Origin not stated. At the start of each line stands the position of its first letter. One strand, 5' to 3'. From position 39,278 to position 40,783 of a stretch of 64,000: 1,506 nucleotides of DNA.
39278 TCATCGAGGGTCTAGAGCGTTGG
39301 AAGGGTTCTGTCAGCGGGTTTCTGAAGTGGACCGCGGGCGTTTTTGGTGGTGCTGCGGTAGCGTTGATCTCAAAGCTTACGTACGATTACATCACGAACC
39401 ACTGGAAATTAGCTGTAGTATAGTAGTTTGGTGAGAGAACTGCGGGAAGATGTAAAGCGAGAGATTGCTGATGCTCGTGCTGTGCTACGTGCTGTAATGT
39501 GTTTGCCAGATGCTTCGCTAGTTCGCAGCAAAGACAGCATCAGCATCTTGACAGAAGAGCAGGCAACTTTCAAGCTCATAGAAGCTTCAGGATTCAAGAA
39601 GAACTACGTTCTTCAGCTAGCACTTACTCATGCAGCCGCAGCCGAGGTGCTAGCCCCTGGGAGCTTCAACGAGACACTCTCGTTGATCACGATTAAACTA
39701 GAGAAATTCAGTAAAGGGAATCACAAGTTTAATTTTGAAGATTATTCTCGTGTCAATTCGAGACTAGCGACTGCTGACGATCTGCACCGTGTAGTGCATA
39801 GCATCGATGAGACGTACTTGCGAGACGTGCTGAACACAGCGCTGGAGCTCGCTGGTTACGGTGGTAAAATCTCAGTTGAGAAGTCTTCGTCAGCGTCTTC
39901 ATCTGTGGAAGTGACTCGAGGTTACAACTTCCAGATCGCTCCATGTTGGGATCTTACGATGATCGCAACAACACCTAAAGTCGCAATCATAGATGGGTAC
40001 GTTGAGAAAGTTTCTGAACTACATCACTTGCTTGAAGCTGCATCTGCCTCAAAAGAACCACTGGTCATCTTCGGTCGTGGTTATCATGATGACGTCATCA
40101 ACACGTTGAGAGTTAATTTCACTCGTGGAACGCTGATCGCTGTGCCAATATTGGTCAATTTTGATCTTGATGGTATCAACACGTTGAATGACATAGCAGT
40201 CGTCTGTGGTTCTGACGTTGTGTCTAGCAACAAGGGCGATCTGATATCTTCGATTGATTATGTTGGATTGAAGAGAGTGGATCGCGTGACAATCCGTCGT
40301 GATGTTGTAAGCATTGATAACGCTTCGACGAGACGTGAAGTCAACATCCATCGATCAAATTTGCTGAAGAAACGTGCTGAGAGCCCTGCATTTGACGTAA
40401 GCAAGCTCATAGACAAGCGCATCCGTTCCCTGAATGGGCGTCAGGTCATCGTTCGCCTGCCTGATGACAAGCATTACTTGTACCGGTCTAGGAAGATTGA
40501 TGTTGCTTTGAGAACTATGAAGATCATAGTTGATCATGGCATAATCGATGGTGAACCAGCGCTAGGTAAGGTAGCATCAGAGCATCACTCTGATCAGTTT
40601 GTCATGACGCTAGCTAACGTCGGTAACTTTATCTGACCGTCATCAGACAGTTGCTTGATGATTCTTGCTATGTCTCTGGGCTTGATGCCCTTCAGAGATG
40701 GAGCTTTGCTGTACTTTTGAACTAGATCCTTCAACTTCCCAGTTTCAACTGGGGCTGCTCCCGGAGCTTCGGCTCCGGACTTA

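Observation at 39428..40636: Truncated, probably ATPase-dead GroEL-like chaperonin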

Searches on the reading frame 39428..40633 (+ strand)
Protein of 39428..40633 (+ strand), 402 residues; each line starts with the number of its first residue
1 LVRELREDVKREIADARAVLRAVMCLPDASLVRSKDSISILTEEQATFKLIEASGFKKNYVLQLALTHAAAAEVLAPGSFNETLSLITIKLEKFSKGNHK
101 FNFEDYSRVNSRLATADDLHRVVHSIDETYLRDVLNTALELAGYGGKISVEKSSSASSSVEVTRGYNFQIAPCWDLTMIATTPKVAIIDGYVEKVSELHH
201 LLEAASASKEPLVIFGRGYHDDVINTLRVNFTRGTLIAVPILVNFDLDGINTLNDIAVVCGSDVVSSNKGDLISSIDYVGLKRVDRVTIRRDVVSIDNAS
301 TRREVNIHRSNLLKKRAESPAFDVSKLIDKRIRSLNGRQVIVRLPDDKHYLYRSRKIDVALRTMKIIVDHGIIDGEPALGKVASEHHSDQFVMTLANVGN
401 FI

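Call 3: search_protein_families(library=pfam, proteins=[window:39428-40633:+], max_evalue=10)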
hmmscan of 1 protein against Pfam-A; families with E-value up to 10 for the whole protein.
window:39428-40633:+ (402 aa): 0 families

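Call 4: search_protein_families(library=phrogs, proteins=[window:39428-40633:+], max_evalue=1)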
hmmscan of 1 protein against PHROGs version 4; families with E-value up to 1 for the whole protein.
window:39428-40633:+ (402 aa): 1 family
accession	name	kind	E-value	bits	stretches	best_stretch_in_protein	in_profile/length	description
phrog_5725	-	other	3.8e-15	56.5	1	143-373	172-422/540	chaperonin groEL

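Call 5: search_solved_structures(query=window:39428-40633:+, max_evalue=10, show_alignments=3)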
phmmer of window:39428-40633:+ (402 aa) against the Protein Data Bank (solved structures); distinct sequences matched with E-value up to 10: 60.
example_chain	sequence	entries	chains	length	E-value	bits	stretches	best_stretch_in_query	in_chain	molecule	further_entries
9rwr_A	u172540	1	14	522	3.5e-17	65.9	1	132-376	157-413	Ancestral Fibrobacteres-Chlorobi-Bacteroidetes Group Chaperonin (AFCB)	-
4v4o_A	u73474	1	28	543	5.6e-15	58.6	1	132-376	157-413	cpn60(GroEL)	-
5da8_A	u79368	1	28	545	1.6e-14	57.1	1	131-376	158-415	60 kDa chaperonin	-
1iok_A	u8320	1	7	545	1.4e-13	54.1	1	127-375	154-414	CHAPERONIN 60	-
8wuw_A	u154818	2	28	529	1.7e-13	53.8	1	127-377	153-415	Chaperonin GroEL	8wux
1sjp_A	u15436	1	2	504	2.3e-12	50.1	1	128-375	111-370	60 kDa chaperonin 2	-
3rtk_A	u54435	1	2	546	2.7e-12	49.8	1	128-375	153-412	60 kDa chaperonin 2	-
9c0d_A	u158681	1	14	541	8.6e-11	44.9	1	134-382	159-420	Chaperonin GroEL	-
4v43_A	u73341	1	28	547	5.7e-10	42.2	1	127-385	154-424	GROEL PROTEIN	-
3wvl_A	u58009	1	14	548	5.8e-10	42.2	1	127-385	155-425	60 kDa chaperonin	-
4aaq_A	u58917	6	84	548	5.8e-10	42.1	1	127-385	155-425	60 KDA CHAPERONIN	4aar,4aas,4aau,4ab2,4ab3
4ki8_A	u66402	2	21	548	1.2e-09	41.1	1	127-385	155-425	GroEL protein | 60 kDa chaperonin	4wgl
1pcq_A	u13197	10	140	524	1.3e-09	41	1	127-385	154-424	groEL protein | 60 KDA CHAPERONIN | Chaperonin GroEL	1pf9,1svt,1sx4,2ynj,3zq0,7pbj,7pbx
4hel_A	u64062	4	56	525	1.3e-09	41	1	127-385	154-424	60 kDa chaperonin 4 | Chaperonin GroEL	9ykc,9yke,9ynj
3c9v_A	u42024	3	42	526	1.3e-09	41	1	127-385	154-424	60 kDa chaperonin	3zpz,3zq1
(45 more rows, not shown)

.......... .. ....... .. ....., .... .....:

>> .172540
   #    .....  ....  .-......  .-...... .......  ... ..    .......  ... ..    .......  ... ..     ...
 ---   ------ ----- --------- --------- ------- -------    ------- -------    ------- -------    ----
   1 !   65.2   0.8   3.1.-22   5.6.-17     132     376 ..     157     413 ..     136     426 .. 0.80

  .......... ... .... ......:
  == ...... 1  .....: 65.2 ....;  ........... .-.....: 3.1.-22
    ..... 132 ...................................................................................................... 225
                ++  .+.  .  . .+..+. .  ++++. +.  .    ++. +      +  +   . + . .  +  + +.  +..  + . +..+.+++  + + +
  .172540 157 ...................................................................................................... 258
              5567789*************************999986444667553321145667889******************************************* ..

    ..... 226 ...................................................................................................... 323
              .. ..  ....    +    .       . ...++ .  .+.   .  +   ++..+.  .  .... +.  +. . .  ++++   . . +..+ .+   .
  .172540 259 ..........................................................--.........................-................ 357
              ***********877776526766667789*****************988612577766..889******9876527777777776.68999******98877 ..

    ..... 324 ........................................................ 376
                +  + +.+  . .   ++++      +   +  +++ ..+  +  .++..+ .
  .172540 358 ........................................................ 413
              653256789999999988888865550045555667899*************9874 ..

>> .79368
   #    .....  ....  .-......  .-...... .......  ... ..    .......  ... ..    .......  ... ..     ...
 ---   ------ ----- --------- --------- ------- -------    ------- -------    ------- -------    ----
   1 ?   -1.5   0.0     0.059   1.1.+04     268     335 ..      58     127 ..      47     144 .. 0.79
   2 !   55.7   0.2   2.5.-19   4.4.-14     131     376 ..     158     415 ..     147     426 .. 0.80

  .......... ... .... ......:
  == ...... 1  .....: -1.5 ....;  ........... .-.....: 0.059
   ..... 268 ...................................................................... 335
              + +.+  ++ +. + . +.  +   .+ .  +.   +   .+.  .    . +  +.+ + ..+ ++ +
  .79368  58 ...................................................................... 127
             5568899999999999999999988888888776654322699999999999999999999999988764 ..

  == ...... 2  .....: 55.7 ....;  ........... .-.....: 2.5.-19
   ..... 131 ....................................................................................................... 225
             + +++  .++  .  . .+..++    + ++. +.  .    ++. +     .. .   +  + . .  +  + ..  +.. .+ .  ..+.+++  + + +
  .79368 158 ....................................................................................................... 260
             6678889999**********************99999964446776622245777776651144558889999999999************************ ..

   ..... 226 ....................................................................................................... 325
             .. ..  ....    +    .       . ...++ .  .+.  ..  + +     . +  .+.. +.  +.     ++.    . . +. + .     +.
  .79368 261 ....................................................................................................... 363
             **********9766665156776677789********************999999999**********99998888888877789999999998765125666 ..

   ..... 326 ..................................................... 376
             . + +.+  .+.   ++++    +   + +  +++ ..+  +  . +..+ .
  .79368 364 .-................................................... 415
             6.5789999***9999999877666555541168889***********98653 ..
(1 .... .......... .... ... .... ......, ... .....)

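Call 7: search_dna_similar(query=window:39428-40633:+, collection=phages, mode=protein, max_rows=40, max_evalue=0.001)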
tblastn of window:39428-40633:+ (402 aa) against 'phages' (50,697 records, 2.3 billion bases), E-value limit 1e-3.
Records with a match: 2; places in all: 2; records where one place covers at least 80% of the query: 0.
Best place of each record, by identity: <60% 2.
By first word of the organism name: Cellulophaga 2.
By host as written in the record: Cellulophaga baltica #14 2.
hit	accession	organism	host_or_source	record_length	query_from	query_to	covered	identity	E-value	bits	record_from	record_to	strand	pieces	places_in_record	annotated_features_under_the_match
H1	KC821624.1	Cellulophaga phage phi14:2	Cellulophaga baltica #14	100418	185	389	51%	24.8%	3e-4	49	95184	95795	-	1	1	chaperonin GroEL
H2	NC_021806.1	Cellulophaga phage phi14:2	Cellulophaga baltica #14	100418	185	389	51%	24.8%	3e-4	49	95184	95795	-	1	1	g105: chaperonin groEL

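Call 8: find_homologous_proteins(query=window:39428-40633:+, max_evalue=0.001)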
Query window:39428-40633:+ (402 aa): 117 proteins with E <= 0.001 among 8000 candidates.
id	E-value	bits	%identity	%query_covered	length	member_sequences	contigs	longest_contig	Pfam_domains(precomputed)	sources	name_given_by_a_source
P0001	1.9e-255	865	100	100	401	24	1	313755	-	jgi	-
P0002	7.4e-86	307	45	93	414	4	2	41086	-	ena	-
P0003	2.1e-85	305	45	91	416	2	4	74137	-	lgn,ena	-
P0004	2.4e-85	305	45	85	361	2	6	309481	-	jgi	jgi:hypothetical protein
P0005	4.7e-85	304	43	93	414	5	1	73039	-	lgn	-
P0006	4.7e-85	304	44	92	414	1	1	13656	-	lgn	-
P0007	2.1e-81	292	43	93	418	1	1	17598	-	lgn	-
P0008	5.3e-81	291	45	91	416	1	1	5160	-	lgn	-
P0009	9.3e-80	287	43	93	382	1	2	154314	-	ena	-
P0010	4.2e-79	285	42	93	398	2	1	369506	-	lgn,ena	-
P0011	5.9e-79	284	42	92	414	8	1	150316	-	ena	-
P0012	1.2e-78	283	43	85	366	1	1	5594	-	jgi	jgi:chaperonin GroEL (HSP60 family)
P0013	2.1e-78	282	43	93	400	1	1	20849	-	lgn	-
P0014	3.9e-78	281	44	85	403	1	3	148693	-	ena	-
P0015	5.0e-78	281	43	93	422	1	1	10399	-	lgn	-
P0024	8.6e-76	274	41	100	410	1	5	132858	-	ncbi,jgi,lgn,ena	jgi:hypothetical protein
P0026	1.8e-75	273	42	93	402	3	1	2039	-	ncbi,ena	-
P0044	2.1e-72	262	40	94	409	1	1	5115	-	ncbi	-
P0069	3.8e-68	248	39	88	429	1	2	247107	-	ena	-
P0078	5.2e-65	238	41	92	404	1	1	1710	-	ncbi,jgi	jgi:hypothetical protein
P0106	3.8e-45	173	36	86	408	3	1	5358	-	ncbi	-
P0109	2.7e-44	170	34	86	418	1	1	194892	-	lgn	-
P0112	1.7e-42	164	35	80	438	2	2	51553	-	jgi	-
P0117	1.5e-32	131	37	62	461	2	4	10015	-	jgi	jgi:hypothetical protein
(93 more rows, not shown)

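Call 13: search_solved_structures(query=A1, max_evalue=0.001, show_alignments=2)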
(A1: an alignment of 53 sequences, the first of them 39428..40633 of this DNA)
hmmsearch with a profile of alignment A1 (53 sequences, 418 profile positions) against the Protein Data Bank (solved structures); distinct sequences matched with E-value up to 0.001: 64 (the best 60 are shown).
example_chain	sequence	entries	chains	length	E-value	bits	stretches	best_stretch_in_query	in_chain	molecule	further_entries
9rwr_A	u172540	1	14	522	2e-26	96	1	16-385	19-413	Ancestral Fibrobacteres-Chlorobi-Bacteroidetes Group Chaperonin (AFCB)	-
4v4o_A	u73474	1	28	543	1.2e-24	90.2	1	15-390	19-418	cpn60(GroEL)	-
5da8_A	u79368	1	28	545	8.2e-24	87.4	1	12-386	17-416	60 kDa chaperonin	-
8wuw_A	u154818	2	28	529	2.9e-22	82.3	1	12-389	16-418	Chaperonin GroEL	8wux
8wu4_A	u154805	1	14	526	1.1e-21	80.4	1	31-396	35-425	Chaperonin GroEL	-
8wuc_A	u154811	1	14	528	1.1e-21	80.4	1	31-396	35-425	Chaperonin GroEL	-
4v43_A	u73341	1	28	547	4.2e-21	78.5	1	36-386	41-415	GROEL PROTEIN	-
4aaq_A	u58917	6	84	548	4.5e-21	78.4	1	36-386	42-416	60 KDA CHAPERONIN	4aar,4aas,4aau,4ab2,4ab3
4ki8_A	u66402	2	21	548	4.7e-21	78.3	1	39-386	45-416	GroEL protein | 60 kDa chaperonin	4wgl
3wvl_A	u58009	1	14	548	4.8e-21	78.3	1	42-386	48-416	60 kDa chaperonin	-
1pcq_A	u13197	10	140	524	5.8e-21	78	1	36-386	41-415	groEL protein | 60 KDA CHAPERONIN | Chaperonin GroEL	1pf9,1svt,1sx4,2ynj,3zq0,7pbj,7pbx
4hel_A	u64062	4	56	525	5.8e-21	78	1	36-386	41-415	60 kDa chaperonin 4 | Chaperonin GroEL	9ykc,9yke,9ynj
3c9v_A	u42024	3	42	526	5.8e-21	78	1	36-386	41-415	60 kDa chaperonin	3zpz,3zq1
5cdi_A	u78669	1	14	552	6e-21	78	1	104-393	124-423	Chaperonin 60B1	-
2yey_A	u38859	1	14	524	6.1e-21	77.9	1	36-386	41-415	60 KDA CHAPERONIN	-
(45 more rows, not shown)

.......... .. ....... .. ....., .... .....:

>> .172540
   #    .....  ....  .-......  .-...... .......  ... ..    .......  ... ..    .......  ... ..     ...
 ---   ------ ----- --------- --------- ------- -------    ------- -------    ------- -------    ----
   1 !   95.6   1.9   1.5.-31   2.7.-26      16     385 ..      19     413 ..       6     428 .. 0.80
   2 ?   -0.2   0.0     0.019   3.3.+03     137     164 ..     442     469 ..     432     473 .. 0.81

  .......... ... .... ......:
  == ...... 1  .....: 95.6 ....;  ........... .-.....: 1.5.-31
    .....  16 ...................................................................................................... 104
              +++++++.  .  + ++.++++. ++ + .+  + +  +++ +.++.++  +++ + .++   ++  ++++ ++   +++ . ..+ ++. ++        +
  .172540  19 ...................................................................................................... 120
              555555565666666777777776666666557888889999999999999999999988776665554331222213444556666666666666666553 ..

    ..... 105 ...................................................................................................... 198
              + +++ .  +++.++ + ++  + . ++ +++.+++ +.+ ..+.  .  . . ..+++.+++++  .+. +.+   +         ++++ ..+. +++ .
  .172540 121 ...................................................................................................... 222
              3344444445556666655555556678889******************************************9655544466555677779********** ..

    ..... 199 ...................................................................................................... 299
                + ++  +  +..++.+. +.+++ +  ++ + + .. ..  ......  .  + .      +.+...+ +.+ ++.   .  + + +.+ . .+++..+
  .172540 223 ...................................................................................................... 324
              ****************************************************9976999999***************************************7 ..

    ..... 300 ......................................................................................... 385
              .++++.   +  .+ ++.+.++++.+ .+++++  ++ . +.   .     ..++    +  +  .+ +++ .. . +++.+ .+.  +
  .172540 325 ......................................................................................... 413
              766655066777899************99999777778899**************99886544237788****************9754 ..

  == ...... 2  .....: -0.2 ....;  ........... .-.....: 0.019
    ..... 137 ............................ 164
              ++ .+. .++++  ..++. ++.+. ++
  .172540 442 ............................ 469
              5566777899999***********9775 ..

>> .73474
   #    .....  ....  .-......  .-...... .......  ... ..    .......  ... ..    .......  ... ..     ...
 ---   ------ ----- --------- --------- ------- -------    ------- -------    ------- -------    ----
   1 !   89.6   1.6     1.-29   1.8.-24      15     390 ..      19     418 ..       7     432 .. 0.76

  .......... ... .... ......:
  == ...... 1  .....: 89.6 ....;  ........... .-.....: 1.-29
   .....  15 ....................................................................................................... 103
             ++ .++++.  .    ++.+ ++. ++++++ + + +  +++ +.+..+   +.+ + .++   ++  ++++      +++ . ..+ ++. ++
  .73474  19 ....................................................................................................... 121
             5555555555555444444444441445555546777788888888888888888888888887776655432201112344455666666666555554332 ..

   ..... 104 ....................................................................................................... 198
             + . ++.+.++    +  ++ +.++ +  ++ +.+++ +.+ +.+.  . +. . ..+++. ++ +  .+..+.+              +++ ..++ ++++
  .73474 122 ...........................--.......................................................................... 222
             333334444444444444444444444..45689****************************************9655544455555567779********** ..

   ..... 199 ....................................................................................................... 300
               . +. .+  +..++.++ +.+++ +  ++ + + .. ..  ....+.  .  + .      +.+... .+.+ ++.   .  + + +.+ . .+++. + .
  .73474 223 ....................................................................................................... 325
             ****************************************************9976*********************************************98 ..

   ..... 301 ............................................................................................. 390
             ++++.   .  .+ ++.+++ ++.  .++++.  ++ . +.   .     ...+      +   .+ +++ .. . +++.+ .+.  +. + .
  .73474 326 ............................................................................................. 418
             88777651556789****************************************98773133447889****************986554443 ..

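Call 16: find_encoding_contigs(protein=P0001, flank=10000, max_places=2)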
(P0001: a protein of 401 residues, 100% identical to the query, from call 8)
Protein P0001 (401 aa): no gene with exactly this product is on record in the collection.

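Call 17: find_encoding_contigs(protein=P0010, flank=10000, max_places=2)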
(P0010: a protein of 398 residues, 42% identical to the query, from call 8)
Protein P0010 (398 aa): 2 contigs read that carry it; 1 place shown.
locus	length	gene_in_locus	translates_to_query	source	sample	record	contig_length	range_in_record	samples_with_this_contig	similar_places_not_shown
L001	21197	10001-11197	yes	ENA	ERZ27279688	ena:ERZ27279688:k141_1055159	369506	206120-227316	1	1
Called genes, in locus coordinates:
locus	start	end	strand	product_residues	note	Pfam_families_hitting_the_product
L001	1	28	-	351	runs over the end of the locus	-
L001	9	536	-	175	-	PF18741:MTES_1575 (faint)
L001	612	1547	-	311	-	PF13439:Glyco_transf_4 (faint), PF00534:Glycos_transf_1, PF13692:Glyco_trans_1_4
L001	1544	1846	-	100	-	-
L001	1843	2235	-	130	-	-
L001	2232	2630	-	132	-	-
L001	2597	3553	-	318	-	-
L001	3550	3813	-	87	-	PF01583:APS_kinase (weak), PF08433:KTI12 (weak)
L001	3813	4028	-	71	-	PF07068:Gp23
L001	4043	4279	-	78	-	PF26761:Acb5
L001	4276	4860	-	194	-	-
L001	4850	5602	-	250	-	PF00535:Glycos_transf_2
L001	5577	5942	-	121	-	-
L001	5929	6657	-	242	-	PF01596:Methyltransf_3 (faint), PF13578:Methyltransf_24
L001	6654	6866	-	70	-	-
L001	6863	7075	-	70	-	-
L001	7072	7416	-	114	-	PF24963:DUF7768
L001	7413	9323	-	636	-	PF00535:Glycos_transf_2 (weak)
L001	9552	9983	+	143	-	-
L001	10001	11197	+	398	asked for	-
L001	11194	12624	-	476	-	-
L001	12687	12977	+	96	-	-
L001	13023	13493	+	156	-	-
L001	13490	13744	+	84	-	-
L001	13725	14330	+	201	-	PF00574:CLP_protease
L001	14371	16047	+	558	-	PF04851:ResIII (weak), PF13307:Helicase_C_2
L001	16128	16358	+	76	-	PF07432:Hc1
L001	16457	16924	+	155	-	-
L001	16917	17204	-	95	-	PF04545:Sigma70_r4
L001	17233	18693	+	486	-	PF13245:AAA_19 (faint), PF13638:PIN_4, PF02562:PhoH, PF13604:AAA_30 (faint), PF13401:AAA_22 (weak)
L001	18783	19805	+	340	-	-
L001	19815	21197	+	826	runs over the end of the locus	-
